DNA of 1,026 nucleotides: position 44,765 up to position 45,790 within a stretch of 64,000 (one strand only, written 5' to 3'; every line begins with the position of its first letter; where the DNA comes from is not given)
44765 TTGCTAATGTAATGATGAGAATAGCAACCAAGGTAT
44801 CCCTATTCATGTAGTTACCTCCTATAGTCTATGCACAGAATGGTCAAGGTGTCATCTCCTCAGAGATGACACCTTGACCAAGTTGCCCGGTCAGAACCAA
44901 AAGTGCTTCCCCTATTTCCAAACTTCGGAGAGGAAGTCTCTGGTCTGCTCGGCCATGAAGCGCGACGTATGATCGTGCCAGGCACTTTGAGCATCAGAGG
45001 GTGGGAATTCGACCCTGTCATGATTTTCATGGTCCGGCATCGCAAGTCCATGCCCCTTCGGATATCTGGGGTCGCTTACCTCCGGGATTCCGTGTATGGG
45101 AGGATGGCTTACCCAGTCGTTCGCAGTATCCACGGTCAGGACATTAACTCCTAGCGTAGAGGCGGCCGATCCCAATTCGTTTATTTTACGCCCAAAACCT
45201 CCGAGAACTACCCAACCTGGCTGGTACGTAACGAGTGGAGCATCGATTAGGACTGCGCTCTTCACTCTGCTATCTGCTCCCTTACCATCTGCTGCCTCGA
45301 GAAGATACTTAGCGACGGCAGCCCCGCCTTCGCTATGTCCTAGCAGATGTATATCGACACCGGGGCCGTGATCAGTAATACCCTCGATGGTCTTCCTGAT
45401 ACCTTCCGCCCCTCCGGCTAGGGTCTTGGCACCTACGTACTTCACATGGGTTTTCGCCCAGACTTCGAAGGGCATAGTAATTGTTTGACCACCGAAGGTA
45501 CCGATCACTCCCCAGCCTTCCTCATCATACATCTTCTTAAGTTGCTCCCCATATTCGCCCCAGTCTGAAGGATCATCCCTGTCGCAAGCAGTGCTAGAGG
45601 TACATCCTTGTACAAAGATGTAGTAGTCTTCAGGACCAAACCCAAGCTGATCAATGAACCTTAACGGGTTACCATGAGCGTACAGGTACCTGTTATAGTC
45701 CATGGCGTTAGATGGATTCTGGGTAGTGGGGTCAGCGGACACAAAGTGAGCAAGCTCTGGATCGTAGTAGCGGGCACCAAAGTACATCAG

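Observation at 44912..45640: The RHS C-terminal toxin tip is an alpha/beta-hydrolase (GHSEG) domain, suggesting a lipase/esterase-type effector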

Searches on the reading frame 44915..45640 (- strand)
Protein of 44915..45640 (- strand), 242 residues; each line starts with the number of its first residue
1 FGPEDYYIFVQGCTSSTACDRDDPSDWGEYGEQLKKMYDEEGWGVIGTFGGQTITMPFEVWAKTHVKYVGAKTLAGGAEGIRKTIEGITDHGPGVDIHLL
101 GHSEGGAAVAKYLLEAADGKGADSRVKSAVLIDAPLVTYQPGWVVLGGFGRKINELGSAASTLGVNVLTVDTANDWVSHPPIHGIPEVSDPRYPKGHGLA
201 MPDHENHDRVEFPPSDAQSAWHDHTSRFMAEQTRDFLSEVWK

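Call 5: search_protein_families(library=pfam, proteins=[window:44915-45640:-], max_evalue=1)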
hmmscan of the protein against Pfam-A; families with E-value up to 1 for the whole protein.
window:44915-45640:- (242 aa): 7 families
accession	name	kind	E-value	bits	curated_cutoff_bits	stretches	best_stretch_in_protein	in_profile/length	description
PF00561.26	Abhydrolase_1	-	8.7e-05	22.7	25.8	1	84-137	58-103/245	alpha/beta hydrolase fold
PF12146.15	Hydrolase_4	-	0.0016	18.2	27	1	81-144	62-118/239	Serine aminopeptidase, S33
PF24708.1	Lip_C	-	0.0029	16.8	27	1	65-110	71-117/380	Lipase-like, C-terminal domain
PF12697.13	Abhydrolase_6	-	0.013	16.6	26.3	1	85-160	58-111/217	Alpha/beta hydrolase family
PF21903.1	BDI_0842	-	0.038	14.8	27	1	107-145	44-80/89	Hypothetical protein BDI_0842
PF06028.17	DUF915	-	0.084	12.6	22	1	97-135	105-142/255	Alpha/beta hydrolase of unknown function (DUF915)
PF01764.32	Lipase_3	-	0.25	11.7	22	1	72-108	40-76/140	Lipase (class 3)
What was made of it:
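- On Alpha/beta-hydrolase superfamily: The best score is Abhydrolase_1 at 22.7 bits against 25.8 (call 5).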

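Call 6: search_protein_families(library=ncbifam, proteins=[window:44915-45640:-], max_evalue=1)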
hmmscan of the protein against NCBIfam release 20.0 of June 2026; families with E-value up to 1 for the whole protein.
window:44915-45640:- (242 aa): 1 family
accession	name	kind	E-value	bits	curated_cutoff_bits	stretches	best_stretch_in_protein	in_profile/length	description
NF047351.1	lipase_YSIRK_Sa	exception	0.049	11.9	650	1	77-109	413-446/704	YSIRK-targeted triacylglycerol lipase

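Call 7: find_homologous_proteins(query=window:44915-45640:-, max_evalue=0.001)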
Query window:44915-45640:- (242 aa): 2 proteins with E <= 0.001 among 1064 candidates.
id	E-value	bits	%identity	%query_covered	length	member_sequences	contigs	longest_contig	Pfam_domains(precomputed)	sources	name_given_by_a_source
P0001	5.4e-72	261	58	85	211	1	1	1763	PF12697.14,PF12146.16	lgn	-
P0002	6.1e-52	195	45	100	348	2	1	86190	-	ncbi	-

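Call 8: search_solved_structures(query=window:44915-45640:-, max_evalue=10, show_alignments=3)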
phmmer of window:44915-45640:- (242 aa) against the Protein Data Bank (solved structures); distinct sequences matched with E-value up to 10: 6.
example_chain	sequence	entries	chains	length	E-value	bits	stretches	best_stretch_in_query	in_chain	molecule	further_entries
8s9r_A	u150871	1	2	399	0.29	14.1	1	64-109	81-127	Lipase 2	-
2hih_A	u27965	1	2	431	0.29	14.1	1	65-110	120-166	Lipase 46 kDa form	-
6ksi_A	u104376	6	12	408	0.3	14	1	64-109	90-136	Lipase 2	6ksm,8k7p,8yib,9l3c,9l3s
3llc_A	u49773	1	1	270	0.55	13.1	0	118-173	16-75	Putative hydrolase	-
8r8r_C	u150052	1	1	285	0.57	13.1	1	40-122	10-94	Cleavage and polyadenylation specificity factor subunit 4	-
6ksl_A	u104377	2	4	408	0.79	12.6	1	64-109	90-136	Lipase 2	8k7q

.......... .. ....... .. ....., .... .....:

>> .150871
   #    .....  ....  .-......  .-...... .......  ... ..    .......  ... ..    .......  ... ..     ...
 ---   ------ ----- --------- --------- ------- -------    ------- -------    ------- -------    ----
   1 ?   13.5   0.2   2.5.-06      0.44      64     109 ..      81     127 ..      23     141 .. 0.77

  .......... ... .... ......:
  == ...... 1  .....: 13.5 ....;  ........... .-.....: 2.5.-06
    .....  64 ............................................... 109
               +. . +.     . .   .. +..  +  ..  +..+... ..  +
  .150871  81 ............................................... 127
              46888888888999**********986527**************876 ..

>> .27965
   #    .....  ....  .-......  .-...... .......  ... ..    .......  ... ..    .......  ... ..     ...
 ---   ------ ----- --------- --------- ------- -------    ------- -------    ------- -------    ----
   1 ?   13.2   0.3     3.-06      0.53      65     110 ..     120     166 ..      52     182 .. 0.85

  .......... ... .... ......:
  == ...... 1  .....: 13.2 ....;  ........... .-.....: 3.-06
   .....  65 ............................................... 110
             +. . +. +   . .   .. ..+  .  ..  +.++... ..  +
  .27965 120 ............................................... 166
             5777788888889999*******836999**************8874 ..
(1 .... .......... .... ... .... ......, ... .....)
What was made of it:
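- Tried and rejected: PDB sequence search with the single tip gave only E~0.3 elbow matches (call 8).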

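Call 12: find_encoding_contigs(protein=P0002, flank=10000, max_places=4)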
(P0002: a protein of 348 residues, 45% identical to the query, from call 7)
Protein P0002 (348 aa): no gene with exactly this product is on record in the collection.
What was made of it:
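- Tried and rejected: P0002 could not be located by exact look-up (call 12), but it was found through L003.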

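Call 13: find_encoding_contigs(protein=P0001, flank=5000, max_places=4)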
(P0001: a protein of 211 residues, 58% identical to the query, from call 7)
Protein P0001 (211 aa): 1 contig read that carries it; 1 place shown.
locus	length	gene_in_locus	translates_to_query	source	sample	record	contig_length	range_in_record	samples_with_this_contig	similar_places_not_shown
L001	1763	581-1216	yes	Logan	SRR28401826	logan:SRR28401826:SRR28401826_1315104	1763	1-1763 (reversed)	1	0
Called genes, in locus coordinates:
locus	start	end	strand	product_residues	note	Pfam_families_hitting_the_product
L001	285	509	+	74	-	-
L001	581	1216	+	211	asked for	PF12697:Abhydrolase_6 (weak), PF12146:Hydrolase_4 (faint)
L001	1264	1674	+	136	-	-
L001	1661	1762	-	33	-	?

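Call 20: search_protein_representatives(alignment_id=A1)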
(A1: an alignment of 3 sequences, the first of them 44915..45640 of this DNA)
Query: 3 sequences, 245 profile positions. Proteins with E-value up to 0.001 (for the whole library): 59; up to 1e-10: 31; up to 1e-30: 7. The best 59 are listed.
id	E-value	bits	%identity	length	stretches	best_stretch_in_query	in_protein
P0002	1.7e-127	440.5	-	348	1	1-245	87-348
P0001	2.4e-115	400.8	-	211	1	36-245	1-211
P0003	4.2e-56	206.8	-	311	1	5-245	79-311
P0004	3.7e-48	180.8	-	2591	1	1-148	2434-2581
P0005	2.9e-44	168.0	-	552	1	1-245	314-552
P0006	7.1e-36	140.5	-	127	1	11-133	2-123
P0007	2.6e-31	125.6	-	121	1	133-245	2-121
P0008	9.9e-30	120.4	-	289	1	1-245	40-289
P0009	9.8e-29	117.2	-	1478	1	2-227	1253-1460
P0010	1.4e-25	106.8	-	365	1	1-245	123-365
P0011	1.4e-25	106.8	-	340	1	5-245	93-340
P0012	1.6e-25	106.6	-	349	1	4-245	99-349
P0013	4.2e-25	105.3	-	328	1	3-244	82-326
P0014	6.3e-24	101.4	-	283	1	1-245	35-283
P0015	5.4e-22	95.1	-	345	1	1-197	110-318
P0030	1.3e-13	67.7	-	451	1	1-175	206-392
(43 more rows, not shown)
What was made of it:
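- Family: 59 relatives, 31 with E<1e-10 (call 20).
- Tried and rejected: The exhaustive profile search was needed (call 20).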

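Call 29: find_homologous_proteins(query=A2, max_evalue=0.001)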
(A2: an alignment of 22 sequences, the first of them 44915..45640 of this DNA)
Query A2 (22 sequences) (242 aa, profile of the alignment): 4 proteins with E <= 0.001 among 7065 candidates.
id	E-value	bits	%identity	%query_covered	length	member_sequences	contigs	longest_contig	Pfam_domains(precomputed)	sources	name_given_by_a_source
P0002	3.8e-67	245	45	100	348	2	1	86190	-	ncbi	-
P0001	2.9e-53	199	58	85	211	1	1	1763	PF12697.14,PF12146.16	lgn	-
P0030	8.6e-53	198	34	64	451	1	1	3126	-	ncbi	-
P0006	3.5e-27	114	53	50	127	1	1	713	-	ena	-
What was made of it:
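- Tried and rejected: Word-indexed homologue searches found only 2-4 tip relatives (calls 7, 29).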

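Call 32: find_encoding_contigs(protein=P0030, flank=5000, max_places=3)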
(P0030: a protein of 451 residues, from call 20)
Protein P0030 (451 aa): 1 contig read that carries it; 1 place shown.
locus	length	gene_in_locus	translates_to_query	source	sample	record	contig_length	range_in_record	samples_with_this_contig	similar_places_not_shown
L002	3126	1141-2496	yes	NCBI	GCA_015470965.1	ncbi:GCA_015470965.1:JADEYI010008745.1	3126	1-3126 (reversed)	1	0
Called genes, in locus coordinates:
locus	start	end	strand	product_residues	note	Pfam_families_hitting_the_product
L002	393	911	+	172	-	-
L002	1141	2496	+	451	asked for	-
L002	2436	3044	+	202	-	-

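Call 35: find_related_loci(query=A1, collection=genome_contigs, flank=5000)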
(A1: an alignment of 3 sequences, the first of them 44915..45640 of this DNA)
Query A1 (242 aa) in genome_contigs; peptide patterns used: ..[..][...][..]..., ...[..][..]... (x = any residue, [..] = any of these).
30 stretches matched a pattern; 2 encode a relative of the query (tblastn E <= 1e-3); 2 distinct loci.
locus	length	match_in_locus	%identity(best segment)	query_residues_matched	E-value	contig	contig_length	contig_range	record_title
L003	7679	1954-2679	93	1-242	3e-156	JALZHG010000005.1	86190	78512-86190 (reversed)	MAG: Chloroflexota bacterium isolate PEA bin11 SC8832_NODE_6_length_86190_cov_1.439434, whole genome shotgun sequence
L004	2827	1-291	35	158-241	2e-9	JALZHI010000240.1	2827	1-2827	MAG: Chloroflexota bacterium isolate PEA bin13 SC8833_NODE_2281_length_2827_cov_1.540000, whole genome shotgun sequence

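Call 37: predict_structure(alignment_id=A2)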
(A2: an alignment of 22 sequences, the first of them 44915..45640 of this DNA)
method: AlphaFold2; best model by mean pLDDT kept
length: 242 residues; sequences in the alignment: 22
mean_pLDDT: 90.3   pTM: 0.90
mean pLDDT of the five models: 90.3, 90.0, 88.6, 88.1, 87.9
residues with pLDDT >= 90: 174; 70-90: 55; 50-70: 6; < 50: 7
segments of 3 or more residues with pLDDT < 50: 140-146
pLDDT, mean of each block of 10 residues (from residue 1): 92 86 96 95 92 95 97 94 97 93 96 97 97 79 53 92 98 89 94 81 80 87 94 96 82
secondary structure, 60 per line:
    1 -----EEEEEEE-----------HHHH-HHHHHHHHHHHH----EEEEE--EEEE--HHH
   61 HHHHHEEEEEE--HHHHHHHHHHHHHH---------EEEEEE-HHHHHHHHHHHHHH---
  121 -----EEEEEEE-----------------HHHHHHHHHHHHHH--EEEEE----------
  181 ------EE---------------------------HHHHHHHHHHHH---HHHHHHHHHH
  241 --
elements in order: E6-12 H24-27 H29-40 E45-49 E52-55 H58-65 E66-71 H74-87 E97-102 H104-117 E126-132 H150-163 E166-170 H216-227 H231-240
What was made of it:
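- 45332..45334 (-): Codon of Ser103 (protein aa 2626), the predicted nucleophile in GHSEG. Sits in the nucleophile-elbow position of the model (call 37).
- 45116..45130 (-): Codons for Asp171-Thr-Ala-Asn-Asp175 after beta7, the canonical acid position. Strand 166-170 in the model (call 37).
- On Alpha/beta-hydrolase superfamily: AF2 model with pLDDT 90.3 and alternating strands and helices (call 37). G101-H-S103-E-G105 lies between strand 97-102 and helix 104-117 (call 37).
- Checked: In the AF2 model, Ser103 lies between strand 97-102 and helix 104-117 (call 37).
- Structure: AF2 pLDDT 90.3 and pTM 0.90, with Ser103 between strand 97-102 and helix 104-117 (call 37). The acid is ambiguous, and His222 is assigned to a helix by DSSP rather than to the usual loop (call 37). 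No lid helix is evident, and the only flexible region is residues 140-146 (call 37).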

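Call 41: fold_search(model_id=the predicted structure, library=pdb)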
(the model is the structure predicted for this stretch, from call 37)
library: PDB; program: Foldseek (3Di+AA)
matches with E <= 10: 1588; with E <= 0.001: 42
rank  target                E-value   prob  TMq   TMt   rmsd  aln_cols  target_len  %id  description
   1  6zti_A                9.0e-06  1.00  0.42  0.24   6.3       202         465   17  Phospholipase PlaB from Legionella pneumophila in complex with thio-NAD (released 2021-06-02)
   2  6zti_C                1.6e-05  1.00  0.44  0.25   5.3       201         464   16  Phospholipase PlaB from Legionella pneumophila in complex with thio-NAD (released 2021-06-02)
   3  6zti_B                3.8e-05  1.00  0.44  0.25   5.2       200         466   16  Phospholipase PlaB from Legionella pneumophila in complex with thio-NAD (released 2021-06-02)
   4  3ds8                  4.0e-05  1.00  0.40  0.39   7.3       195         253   12  The crystal structure of the gene lin2722 products from Listeria innocua (released 2008-09-16)
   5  6zth_A                5.5e-05  1.00  0.43  0.24   6.0       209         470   15  Phospholipase PlaB from Legionella pneumophila (released 2021-06-02)
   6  6zth_D                5.9e-05  1.00  0.44  0.24   6.3       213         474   15  Phospholipase PlaB from Legionella pneumophila (released 2021-06-02)
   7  6zth_C                6.6e-05  1.00  0.40  0.23   6.7       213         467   15  Phospholipase PlaB from Legionella pneumophila (released 2021-06-02)
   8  9hl5                  1.2e-04  1.00  0.35  0.32   6.7       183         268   12  Crystal structure of halo-tolerant PETase from marine metagenome (HaloPETase1) (released 2025-10-01)
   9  6zth_B                1.2e-04  1.00  0.41  0.23   6.3       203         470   14  Phospholipase PlaB from Legionella pneumophila (released 2021-06-02)
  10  3lp5                  1.8e-04  1.00  0.37  0.36  10.8       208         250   11  The crystal structure of the putative cell surface hydrolase from Lactobacillus plantarum WCFS1 (released 2010-03-16)
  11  3aja_B                2.0e-04  1.00  0.38  0.35  11.4       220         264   14  Crystal Structure of MSMEG_6394 (released 2010-08-11)
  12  1vkh_A                3.0e-04  1.00  0.40  0.37   5.7       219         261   14  CRYSTAL STRUCTURE OF A PUTATIVE SERINE HYDROLASE (YDR428C) FROM SACCHAROMYCES CEREVISIAE AT 1.85 A RESOLUTION (released 2004-06-08)
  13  3pf8_B                3.0e-04  0.98  0.35  0.35   8.3       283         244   15  Crystal structure of the Lactobacillus johnsonii cinnamoyl esterase LJ0536 (released 2011-08-31)
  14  1vkh_B                3.2e-04  1.00  0.41  0.39   5.9       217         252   13  CRYSTAL STRUCTURE OF A PUTATIVE SERINE HYDROLASE (YDR428C) FROM SACCHAROMYCES CEREVISIAE AT 1.85 A RESOLUTION (released 2004-06-08)
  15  3lcr_A                3.2e-04  0.99  0.40  0.36  11.8       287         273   13  Thioesterase from Tautomycetin Biosynthhetic Pathway (released 2010-08-18)
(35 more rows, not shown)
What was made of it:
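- On Alpha/beta-hydrolase superfamily: All 50 listed Foldseek PDB matches are alpha/beta hydrolases (call 41).
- All 50 listed matches are alpha/beta hydrolases, mostly carboxyl-ester hydrolases, with PlaB phospholipase on top at E=9e-6 (call 41). TM-scores to solved structures are modest, 0.40-0.44 (call 41), so the substrate cannot be read from the neighbours. Structural neighbours include cutinases/PETases, acetylxylan esterase, cinnamoyl esterases, DUF915 'cell surface hydrolases' and mycobacteriophage LysB (call 41). PETase/cutinase-like neighbours are present (call 41).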

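Call 43: search_solved_structures(query=A2, max_evalue=10, show_alignments=4)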
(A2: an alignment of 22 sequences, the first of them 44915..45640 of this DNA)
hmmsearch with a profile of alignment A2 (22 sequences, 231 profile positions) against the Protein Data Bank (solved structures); distinct sequences matched with E-value up to 10: 52.
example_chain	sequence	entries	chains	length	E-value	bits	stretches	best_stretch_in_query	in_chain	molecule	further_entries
2hih_A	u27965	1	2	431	0.0043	20.2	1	4-139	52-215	Lipase 46 kDa form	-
5ah1_A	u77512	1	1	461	0.024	17.8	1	88-109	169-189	TRIACYLGLYCEROL LIPASE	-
6gup_A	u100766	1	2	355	0.028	17.6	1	92-118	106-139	Siderophore biosynthesis lipase/esterase, putative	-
1vkh_A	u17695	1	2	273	0.038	17.1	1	77-121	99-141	putative serine hydrolase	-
9g8u_A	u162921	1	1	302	0.046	16.8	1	79-134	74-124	Lactonizing lipase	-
5h3h_A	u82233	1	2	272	0.047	16.8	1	75-118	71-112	Abhydrolase domain-containing protein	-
3hea_A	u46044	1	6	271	0.057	16.5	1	75-116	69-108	Arylesterase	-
3ia2_A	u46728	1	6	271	0.057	16.5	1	75-116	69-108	Arylesterase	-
3t4u_A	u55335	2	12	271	0.057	16.5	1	75-116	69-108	Arylesterase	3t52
3hi4_A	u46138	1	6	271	0.057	16.5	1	75-116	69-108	Arylesterase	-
1zoi_A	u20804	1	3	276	0.058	16.5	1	76-129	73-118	esterase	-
4x00_A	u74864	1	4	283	0.058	16.5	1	76-139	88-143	Putative hydrolase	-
1va4_A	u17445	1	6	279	0.06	16.5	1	75-116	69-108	Arylesterase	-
8pi1_A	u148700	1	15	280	0.061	16.4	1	75-116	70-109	Arylesterase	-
1a88_A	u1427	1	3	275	0.075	16.1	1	86-132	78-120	CHLOROPEROXIDASE L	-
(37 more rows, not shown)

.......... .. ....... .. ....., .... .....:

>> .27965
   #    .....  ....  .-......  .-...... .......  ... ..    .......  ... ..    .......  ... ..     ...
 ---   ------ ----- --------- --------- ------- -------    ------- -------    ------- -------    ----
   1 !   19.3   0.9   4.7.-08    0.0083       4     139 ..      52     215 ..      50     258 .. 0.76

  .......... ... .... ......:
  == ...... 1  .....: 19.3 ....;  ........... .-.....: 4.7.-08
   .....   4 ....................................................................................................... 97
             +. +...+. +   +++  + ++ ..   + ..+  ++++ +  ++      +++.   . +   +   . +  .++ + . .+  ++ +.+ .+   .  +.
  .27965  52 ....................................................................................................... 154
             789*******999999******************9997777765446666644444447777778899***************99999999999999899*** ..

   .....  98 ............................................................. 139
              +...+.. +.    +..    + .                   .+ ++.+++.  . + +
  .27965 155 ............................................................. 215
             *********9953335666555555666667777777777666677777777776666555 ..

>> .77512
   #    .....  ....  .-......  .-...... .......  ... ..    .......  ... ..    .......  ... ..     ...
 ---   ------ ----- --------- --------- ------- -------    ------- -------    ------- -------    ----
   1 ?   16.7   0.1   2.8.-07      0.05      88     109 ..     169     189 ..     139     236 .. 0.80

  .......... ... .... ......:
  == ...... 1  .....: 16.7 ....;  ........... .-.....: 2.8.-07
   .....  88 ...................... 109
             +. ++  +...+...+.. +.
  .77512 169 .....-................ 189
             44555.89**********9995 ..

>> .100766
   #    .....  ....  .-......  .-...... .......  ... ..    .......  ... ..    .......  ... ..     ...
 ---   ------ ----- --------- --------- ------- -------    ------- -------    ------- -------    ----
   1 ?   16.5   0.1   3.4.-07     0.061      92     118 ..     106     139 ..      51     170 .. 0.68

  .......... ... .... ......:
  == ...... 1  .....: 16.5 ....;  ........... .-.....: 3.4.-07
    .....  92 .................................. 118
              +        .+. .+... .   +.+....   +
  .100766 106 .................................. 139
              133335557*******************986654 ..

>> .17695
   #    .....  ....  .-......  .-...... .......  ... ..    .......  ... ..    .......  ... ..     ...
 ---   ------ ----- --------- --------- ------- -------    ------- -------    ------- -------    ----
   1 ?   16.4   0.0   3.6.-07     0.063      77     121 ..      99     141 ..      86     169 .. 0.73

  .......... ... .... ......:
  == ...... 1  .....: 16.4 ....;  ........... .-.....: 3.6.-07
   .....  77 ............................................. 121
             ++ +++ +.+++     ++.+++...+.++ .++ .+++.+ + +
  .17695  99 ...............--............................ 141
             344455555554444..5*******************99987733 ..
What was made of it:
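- Closest known: Legionella PlaB and Staphylococcus hyicus lipase. Same: They share the HG-like strand, the GHSxGG elbow and a beta6 motif ending in P (calls 41, 43).
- The family profile hits the S. hyicus lipase at E=0.004, aligned from FVHGF/FVQGC to GHSMGG (call 43). The top structural and profile hits are (phospho)lipases (calls 41, 43). The profile match and the HG-like oxyanion strand resemble family I lipases (call 43).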

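Call 52: search_protein_families(library=pfam, alignment_id=A2, max_evalue=0.01)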
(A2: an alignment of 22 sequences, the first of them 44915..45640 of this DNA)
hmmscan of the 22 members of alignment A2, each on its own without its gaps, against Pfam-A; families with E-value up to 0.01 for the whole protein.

A. member 1, window:44915-45640:- (242 aa): 3 families
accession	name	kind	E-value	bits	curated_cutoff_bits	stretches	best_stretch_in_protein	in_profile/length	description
PF00561.26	Abhydrolase_1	-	8.7e-05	22.7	25.8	1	84-137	58-103/245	alpha/beta hydrolase fold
PF12146.15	Hydrolase_4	-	0.0016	18.2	27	1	81-144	62-118/239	Serine aminopeptidase, S33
PF24708.1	Lip_C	-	0.0029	16.8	27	1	65-110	71-117/380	Lipase-like, C-terminal domain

B. families by the number of members that match (of 22 scanned): 12 families
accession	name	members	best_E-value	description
PF12697.13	Abhydrolase_6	10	5.3e-06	Alpha/beta hydrolase family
PF00561.26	Abhydrolase_1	8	8.7e-05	alpha/beta hydrolase fold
PF12146.15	Hydrolase_4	5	1.8e-05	Serine aminopeptidase, S33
PF05990.18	DUF900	3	0.0028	Alpha/beta hydrolase of unknown function (DUF900)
PF22749.2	Arb2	2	0.00093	Arb2 domain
PF24965.1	TRS130_4HB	1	0.00025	TRS130-like four helical bundle domain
PF08538.16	DUF1749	1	0.00052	Protein of unknown function (DUF1749)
PF10340.15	Say1_Mug180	1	0.0025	Steryl acetyl hydrolase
PF24708.1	Lip_C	1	0.0029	Lipase-like, C-terminal domain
PF02450.21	LCAT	1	0.0076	Lecithin:cholesterol acyltransferase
PF06028.17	DUF915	1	0.0092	Alpha/beta hydrolase of unknown function (DUF915)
PF07819.20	PGAP1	1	0.0096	PGAP1-like alpha/beta domain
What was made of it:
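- On Alpha/beta-hydrolase superfamily: Relatives reach E=5e-6 to Abhydrolase_6 (call 52).
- On T6SS Tle1-4 lipase effectors: None of these families appears in the Pfam scans of the tip or of 22 relatives (calls 5, 52).
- Closest known: T6SS lipase effectors Tle1-Tle4 with Tli immunity proteins. Different: No Pfam match to DUF2235 or DUF2974 (calls 5, 52).
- The weak Pfam hits of family members are Abhydrolase_6/_1, Hydrolase_4, DUF900, DUF915, LCAT and PGAP1 (call 52). There is a weak hit to Hydrolase_4 'serine aminopeptidase S33' (calls 5, 52).
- Tried and rejected: Tle, PGAP1 and DUF2974 membership was considered and rejected for lack of any significant hit (calls 5, 52).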
